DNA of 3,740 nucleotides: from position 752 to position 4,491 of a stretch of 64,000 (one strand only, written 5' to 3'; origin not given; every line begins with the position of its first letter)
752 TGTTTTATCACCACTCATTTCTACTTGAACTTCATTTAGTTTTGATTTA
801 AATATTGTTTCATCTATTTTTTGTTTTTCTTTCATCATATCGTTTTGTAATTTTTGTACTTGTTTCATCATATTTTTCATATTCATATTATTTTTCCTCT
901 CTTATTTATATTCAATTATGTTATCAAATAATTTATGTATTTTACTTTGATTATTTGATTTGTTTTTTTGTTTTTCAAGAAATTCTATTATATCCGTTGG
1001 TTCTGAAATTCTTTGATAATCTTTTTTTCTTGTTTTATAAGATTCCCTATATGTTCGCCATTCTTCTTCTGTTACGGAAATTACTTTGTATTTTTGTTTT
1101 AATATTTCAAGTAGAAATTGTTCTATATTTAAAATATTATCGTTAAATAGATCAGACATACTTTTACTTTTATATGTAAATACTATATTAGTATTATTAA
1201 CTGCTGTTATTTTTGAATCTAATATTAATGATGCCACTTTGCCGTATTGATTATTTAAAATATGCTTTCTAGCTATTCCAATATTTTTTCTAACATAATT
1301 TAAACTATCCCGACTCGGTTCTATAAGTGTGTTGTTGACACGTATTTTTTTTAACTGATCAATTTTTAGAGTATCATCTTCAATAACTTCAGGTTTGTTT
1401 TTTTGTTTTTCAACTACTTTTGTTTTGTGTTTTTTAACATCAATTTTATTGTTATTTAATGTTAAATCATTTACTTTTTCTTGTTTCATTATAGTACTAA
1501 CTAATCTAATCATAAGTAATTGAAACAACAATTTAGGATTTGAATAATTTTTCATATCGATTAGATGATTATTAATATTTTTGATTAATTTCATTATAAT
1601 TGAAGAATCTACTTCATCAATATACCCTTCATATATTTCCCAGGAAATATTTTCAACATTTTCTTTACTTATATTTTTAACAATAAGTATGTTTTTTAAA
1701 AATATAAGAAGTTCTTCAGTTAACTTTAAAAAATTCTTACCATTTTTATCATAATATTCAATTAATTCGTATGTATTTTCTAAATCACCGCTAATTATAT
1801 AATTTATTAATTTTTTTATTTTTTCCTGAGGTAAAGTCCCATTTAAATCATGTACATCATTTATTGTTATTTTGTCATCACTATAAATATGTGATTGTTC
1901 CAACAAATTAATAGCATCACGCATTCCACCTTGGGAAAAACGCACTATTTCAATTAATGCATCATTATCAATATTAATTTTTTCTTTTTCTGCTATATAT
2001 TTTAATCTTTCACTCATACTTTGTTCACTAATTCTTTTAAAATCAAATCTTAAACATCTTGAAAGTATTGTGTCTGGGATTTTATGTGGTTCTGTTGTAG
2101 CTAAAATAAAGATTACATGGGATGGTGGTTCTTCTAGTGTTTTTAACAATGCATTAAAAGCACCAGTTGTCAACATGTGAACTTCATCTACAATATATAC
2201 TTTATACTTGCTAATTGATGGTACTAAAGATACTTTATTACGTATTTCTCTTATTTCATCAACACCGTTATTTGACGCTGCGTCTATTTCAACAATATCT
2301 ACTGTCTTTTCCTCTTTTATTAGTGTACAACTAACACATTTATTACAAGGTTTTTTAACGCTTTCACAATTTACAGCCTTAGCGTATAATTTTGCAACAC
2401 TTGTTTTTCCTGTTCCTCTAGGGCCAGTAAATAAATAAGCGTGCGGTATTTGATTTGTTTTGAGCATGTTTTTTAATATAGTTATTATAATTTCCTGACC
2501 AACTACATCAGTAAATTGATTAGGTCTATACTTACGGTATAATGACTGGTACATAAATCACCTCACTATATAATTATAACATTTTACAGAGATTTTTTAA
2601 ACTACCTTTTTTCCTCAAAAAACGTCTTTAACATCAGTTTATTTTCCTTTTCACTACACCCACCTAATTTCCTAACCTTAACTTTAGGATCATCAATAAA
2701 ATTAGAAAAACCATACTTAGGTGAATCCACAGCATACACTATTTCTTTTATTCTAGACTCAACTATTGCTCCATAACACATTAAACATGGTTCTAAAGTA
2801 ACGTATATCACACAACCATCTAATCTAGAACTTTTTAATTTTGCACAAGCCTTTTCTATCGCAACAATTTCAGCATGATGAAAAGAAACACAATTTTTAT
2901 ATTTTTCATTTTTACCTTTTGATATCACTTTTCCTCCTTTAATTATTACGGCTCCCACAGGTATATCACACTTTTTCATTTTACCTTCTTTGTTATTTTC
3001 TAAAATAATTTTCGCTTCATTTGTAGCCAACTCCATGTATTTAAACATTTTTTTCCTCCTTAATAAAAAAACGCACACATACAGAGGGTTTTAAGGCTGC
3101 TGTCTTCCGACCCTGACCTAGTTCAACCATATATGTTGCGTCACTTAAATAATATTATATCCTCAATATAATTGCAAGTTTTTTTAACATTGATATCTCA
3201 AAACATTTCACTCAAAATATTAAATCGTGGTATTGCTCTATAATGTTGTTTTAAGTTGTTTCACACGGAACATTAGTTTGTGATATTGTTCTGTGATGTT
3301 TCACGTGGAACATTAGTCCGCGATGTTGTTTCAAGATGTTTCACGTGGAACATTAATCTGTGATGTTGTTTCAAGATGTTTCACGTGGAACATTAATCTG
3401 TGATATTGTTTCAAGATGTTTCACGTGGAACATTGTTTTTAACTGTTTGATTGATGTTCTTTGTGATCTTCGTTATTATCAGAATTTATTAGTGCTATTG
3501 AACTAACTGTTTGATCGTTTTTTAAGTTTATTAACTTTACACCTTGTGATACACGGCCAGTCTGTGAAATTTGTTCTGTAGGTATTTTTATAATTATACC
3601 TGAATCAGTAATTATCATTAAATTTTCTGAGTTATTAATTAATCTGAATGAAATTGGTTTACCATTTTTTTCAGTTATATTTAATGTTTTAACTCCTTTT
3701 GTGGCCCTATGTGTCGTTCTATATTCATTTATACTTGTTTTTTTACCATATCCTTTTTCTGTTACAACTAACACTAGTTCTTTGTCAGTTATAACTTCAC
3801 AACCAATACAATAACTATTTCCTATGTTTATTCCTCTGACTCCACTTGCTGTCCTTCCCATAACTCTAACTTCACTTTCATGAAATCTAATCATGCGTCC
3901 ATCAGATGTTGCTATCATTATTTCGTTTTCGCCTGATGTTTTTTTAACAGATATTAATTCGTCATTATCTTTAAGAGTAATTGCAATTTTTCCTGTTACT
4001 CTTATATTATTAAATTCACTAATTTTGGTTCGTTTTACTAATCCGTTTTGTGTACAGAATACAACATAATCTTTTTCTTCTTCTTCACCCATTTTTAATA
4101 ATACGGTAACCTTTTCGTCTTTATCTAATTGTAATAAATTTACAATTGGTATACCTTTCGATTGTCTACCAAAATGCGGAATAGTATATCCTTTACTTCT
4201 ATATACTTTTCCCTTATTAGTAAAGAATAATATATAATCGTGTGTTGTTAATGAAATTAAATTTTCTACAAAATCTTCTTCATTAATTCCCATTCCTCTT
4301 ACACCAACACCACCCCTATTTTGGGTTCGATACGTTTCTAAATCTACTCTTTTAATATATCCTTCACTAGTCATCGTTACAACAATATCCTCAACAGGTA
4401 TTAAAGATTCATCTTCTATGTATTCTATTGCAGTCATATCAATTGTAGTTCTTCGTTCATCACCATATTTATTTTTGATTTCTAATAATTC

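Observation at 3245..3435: Five parS centromere sites in a perfectly phased 40-bp tandem array between gyrA and ffs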

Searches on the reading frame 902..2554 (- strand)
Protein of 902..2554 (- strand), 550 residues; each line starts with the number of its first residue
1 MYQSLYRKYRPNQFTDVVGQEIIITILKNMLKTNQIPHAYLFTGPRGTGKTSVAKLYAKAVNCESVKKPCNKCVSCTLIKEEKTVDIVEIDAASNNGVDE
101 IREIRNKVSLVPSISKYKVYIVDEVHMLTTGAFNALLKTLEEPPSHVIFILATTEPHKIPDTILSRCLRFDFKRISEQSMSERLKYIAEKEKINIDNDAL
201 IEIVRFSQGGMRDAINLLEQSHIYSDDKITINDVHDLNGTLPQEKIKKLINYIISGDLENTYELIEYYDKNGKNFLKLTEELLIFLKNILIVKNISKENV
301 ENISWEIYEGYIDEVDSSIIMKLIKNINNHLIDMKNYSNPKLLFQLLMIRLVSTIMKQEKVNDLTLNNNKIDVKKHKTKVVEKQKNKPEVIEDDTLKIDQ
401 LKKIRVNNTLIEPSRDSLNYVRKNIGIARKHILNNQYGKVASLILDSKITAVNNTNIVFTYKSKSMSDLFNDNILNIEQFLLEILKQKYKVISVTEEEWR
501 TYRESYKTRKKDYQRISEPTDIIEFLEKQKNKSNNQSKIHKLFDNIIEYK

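Call 11: search_protein_families(library=pfam, proteins=[window:902-2554:-])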
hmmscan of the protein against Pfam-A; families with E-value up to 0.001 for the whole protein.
window:902-2554:- (550 aa): 13 families
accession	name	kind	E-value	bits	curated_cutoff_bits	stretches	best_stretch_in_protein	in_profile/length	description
PF13177.12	DNA_pol3_delta2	-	3.4e-46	157.6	27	1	20-175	2-160/161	DNA polymerase III, delta subunit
PF00004.35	AAA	-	3.6e-14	53.8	21.2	1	41-171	2-124/131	ATPase family associated with various cellular activities (AAA)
PF22608.2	DNAX_ATPase_lid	-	7.5e-09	35.7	27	1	181-222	3-44/49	DNA polymerase III clamp loader subunit, ATPase lid domain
PF21960.2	RCF1-5-like_lid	-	5.5e-08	33.1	27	1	183-219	2-39/43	RCF1/5-like, AAA+ ATPase lid domain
PF07728.20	AAA_5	-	7.9e-08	32.8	22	1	41-143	3-93/139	AAA domain (dynein-related subfamily)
PF25361.1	AAA_lid_RFC1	-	9.7e-06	25.4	34.9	1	178-220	2-44/59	RFC1-like, AAA+ ATPase lid domain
PF13401.12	AAA_22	-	9.9e-06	26.3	27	1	41-153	9-122/130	AAA domain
PF05496.18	RuvB_N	-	2.2e-05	24.7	27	0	10-64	2-60/159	Holliday junction DNA helicase RuvB P-loop domain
PF13604.12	AAA_30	-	5.1e-05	23.5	27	1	41-150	22-122/191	AAA domain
PF16193.11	AAA_assoc_2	-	0.0004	21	34.3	0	190-232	2-41/81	AAA C-terminal domain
PF07724.20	AAA_2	-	0.00044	20.8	27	0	40-142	6-101/166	AAA domain (Cdc48 subfamily)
PF12775.13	AAA_7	-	0.00069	19.6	25.8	0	36-130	32-114/181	P-loop containing dynein motor region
PF12169.13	DNA_pol3_gamma3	-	0.00076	19.7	24.4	0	230-353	2-129/143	DNA polymerase III subunits gamma and tau domain III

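Call 49: find_encoding_contigs(protein=window:902-2554:-, flank=3000, max_places=6)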
Protein window:902-2554:- (550 aa): 1 contig read that carries it; 1 place shown.
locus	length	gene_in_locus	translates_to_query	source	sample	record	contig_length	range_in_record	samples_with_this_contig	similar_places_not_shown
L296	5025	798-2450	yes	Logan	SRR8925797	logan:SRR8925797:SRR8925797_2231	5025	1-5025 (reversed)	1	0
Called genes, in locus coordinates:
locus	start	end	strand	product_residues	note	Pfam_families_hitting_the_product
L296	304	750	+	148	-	PF00383:dCMP_cyt_deam_1, PF14437:MafB19-deam, PF14439:Bd3614-deam (weak)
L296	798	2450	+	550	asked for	PF05496:RuvB_N (faint), PF13177:DNA_pol3_delta2, PF00004:AAA, PF07728:AAA_5 (weak), PF13401:AAA_22 (faint), PF21960:RCF1-5-like_lid, PF22608:DNAX_ATPase_lid, PF25361:AAA_lid_RFC1 (faint)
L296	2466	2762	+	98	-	PF02575:YbaB_DNA_bd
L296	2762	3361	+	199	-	PF21176:RecR_HhH, PF02132:RecR_ZnF, PF01751:Toprim (weak), PF13662:Toprim_4, PF21175:RecR_C (weak)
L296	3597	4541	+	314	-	PF13177:DNA_pol3_delta2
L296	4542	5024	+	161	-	?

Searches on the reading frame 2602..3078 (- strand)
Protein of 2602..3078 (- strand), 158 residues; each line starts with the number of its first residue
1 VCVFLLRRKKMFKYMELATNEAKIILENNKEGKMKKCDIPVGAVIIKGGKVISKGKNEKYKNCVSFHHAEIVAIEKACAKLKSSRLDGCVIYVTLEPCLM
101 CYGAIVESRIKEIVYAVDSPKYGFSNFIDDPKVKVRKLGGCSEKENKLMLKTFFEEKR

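Call 11: search_protein_families(library=pfam, proteins=[window:2602-3078:-])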
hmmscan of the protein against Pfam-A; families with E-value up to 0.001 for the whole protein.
window:2602-3078:- (158 aa): 3 families
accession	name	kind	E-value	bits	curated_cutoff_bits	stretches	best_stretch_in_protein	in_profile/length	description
PF14437.12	MafB19-deam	-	7.7e-31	107.3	27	1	33-158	17-142/142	MafB19-like deaminase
PF00383.29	dCMP_cyt_deam_1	-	1.8e-25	89.2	25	1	25-116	11-101/102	Cytidine and deoxycytidylate deaminase zinc-binding region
PF14439.12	Bd3614-deam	-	3.8e-06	27.3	38.5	1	43-114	13-87/113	Bd3614-like deaminase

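Call 50: find_encoding_contigs(protein=window:2602-3048:-, flank=3000, max_places=6)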
Protein window:2602-3048:- (148 aa): 2 contigs read that carry it; 1 place shown.
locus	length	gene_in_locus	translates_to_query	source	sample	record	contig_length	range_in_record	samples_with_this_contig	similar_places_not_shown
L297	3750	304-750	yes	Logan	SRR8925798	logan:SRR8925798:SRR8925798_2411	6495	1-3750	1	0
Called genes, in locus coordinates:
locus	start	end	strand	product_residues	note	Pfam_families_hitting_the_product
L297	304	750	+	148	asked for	PF00383:dCMP_cyt_deam_1, PF14437:MafB19-deam, PF14439:Bd3614-deam (weak)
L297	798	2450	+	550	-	PF05496:RuvB_N (faint), PF13177:DNA_pol3_delta2, PF00004:AAA, PF07728:AAA_5 (weak), PF13401:AAA_22 (faint), PF21960:RCF1-5-like_lid, PF22608:DNAX_ATPase_lid, PF25361:AAA_lid_RFC1 (faint)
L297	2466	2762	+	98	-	PF02575:YbaB_DNA_bd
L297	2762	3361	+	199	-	PF21176:RecR_HhH, PF02132:RecR_ZnF, PF01751:Toprim (weak), PF13662:Toprim_4, PF21175:RecR_C (weak)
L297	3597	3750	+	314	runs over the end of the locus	PF13177:DNA_pol3_delta2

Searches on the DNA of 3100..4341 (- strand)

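Call 36: search_rna_families(sources=[L125, L126, L127, L128, L129, L131, L133, L135, L136, L137, L138, L090, L103, L018, L147, L132, L145], threshold=gathering)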
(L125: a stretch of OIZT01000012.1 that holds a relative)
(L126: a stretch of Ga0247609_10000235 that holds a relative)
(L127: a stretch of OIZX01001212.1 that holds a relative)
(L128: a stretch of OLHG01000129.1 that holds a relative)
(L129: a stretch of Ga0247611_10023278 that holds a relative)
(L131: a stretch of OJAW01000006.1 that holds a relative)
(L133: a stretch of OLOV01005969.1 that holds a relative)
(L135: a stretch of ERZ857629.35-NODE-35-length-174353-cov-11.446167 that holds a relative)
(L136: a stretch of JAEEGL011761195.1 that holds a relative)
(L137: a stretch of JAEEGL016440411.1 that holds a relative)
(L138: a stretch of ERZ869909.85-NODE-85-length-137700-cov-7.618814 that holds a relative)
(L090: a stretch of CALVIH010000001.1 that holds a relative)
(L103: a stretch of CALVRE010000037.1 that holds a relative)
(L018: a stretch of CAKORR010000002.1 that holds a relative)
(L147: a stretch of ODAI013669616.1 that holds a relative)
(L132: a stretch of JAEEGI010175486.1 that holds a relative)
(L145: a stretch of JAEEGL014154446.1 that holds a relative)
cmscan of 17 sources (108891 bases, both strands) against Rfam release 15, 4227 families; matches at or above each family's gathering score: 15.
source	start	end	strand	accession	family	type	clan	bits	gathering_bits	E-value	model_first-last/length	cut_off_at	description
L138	6349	6442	+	RF00169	Bacteria_small_SRP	Gene;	CL00003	66.3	40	3.2e-12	1-97/97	no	Bacterial small signal recognition particle RNA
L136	1964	2062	+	RF00169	Bacteria_small_SRP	Gene;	CL00003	61.4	40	7.4e-11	1-97/97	no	Bacterial small signal recognition particle RNA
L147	968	1064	+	RF00169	Bacteria_small_SRP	Gene;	CL00003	57.5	40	9e-10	1-97/97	no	Bacterial small signal recognition particle RNA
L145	938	1034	+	RF00169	Bacteria_small_SRP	Gene;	CL00003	54.8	40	5.3e-09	1-97/97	no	Bacterial small signal recognition particle RNA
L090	5977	6070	+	RF00169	Bacteria_small_SRP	Gene;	CL00003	53.2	40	1.5e-08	1-97/97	no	Bacterial small signal recognition particle RNA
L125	5786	5883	+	RF00169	Bacteria_small_SRP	Gene;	CL00003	52.5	40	2.4e-08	1-97/97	no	Bacterial small signal recognition particle RNA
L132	1555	1640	+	RF00169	Bacteria_small_SRP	Gene;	CL00003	52.1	40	3.1e-08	1-97/97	no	Bacterial small signal recognition particle RNA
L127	2822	2902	+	RF00169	Bacteria_small_SRP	Gene;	CL00003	52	40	3.2e-08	1-97/97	no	Bacterial small signal recognition particle RNA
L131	6121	6218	+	RF00169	Bacteria_small_SRP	Gene;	CL00003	51.9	40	3.4e-08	1-97/97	no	Bacterial small signal recognition particle RNA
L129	1127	1216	+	RF00169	Bacteria_small_SRP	Gene;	CL00003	51.5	40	4.5e-08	1-97/97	no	Bacterial small signal recognition particle RNA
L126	5582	5661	+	RF00169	Bacteria_small_SRP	Gene;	CL00003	51.4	40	4.9e-08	1-97/97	no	Bacterial small signal recognition particle RNA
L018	2137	2234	+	RF00169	Bacteria_small_SRP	Gene;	CL00003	51.1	40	5.7e-08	1-97/97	no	Bacterial small signal recognition particle RNA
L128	5563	5643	+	RF00169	Bacteria_small_SRP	Gene;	CL00003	48.6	40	3e-07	1-97/97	no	Bacterial small signal recognition particle RNA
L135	5761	5843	+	RF00169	Bacteria_small_SRP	Gene;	CL00003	48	40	4.4e-07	1-97/97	no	Bacterial small signal recognition particle RNA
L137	1015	1112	+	RF00169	Bacteria_small_SRP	Gene;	CL00003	43.4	40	8.2e-06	1-97/97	no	Bacterial small signal recognition particle RNA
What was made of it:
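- In most of them the sites lie in the gyrA-ffs spacer (call 36).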

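Call 45: search_dna_similar(query=window:3225-3445:-, collection=plasmids, mode=distant, max_evalue=0.01, max_rows=15)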
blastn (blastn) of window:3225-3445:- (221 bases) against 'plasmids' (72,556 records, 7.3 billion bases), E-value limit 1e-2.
No match.
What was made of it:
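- On Plasmid/phage tandem-repeat centromere (F sopC type): There is no blastn match in 72,556 plasmid records (call 45).
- Closest known: F-plasmid sopC centromere. Different: The window's array is chromosomal, lies 21 kb from parAB, and has no similarity to any plasmid record (call 45).
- Tried and rejected: Plasmid origin: no match (call 45).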

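Call 46: search_dna_similar(query=window:3225-3445:-, collection=phages, mode=distant, max_evalue=0.01, max_rows=15)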
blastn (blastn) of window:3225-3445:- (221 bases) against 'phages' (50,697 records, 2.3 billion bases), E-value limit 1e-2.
Records with a match: 2; places in all: 2; records where one place covers at least 80% of the query: 0.
Best place of each record, by identity: 80-90% 1; 60-80% 1.
By first word of the organism name: Bacteriophage 2.
By host as written in the record: - 2.
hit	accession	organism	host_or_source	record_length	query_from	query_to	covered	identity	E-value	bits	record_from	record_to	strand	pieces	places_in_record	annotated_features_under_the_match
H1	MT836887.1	Bacteriophage sp.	human fecal samples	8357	13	73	28%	80.6%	1e-3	49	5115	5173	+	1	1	record has no annotation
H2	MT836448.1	Bacteriophage sp.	human fecal samples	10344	7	70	29%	76.6%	1e-3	49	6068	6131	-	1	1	record has no annotation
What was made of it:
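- On Plasmid/phage tandem-repeat centromere (F sopC type): There are only two short, roughly 80% matches in phage records (call 46).
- There are only two 60-bp, roughly 80% matches in phage records (calls 45, 46).
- Tried and rejected: Phage records gave two short matches only (call 46).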

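Call 71: search_rna_families(source=window, start=3100, end=3500, threshold=evalue, max_evalue=1)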
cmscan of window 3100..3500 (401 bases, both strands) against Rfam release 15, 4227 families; matches with E-value up to 1: 8.
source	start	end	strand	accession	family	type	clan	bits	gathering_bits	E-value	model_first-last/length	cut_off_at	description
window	3100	3152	-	RF00169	Bacteria_small_SRP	Gene;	CL00003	26.3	40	0.002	1-53/97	3'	Bacterial small signal recognition particle RNA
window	3286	3363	+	RF03590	mir-2009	Gene; miRNA;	-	20.5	90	0.059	1-83/83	no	mir-2009 microRNA precursor family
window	3371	3436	+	RF03590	mir-2009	Gene; miRNA;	-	18.7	90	0.21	1-83/83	no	mir-2009 microRNA precursor family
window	3395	3452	+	RF01162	sn668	Gene; snRNA; snoRNA; CD-box;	-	18.7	40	0.35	1-65/65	no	Small nucleolar RNA sn668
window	3374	3435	-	RF03286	MIR6146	Gene; miRNA;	-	17.5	59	0.6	1-75/75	no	MIR6146 microRNA precursor family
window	3355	3381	+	RF01162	sn668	Gene; snRNA; snoRNA; CD-box;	-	17.4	40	0.82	1-65/65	no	Small nucleolar RNA sn668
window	3331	3404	+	RF03344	mir-5365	Gene; miRNA;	-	17.1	70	1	1-78/78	no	mir-5365 microRNA precursor family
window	3307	3446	+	RF00012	U3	Gene; snRNA; snoRNA; CD-box;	CL00100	13.8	34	0.73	1-219/219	no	Small nucleolar RNA U3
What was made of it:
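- On Intrinsic terminator / structured RNA element: No Rfam match reaches significance (call 71).
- No Rfam family matches; there are only chance sub-threshold hits (call 71).
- Tried and rejected: Rfam at the permissive threshold gave only chance hits (call 71).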
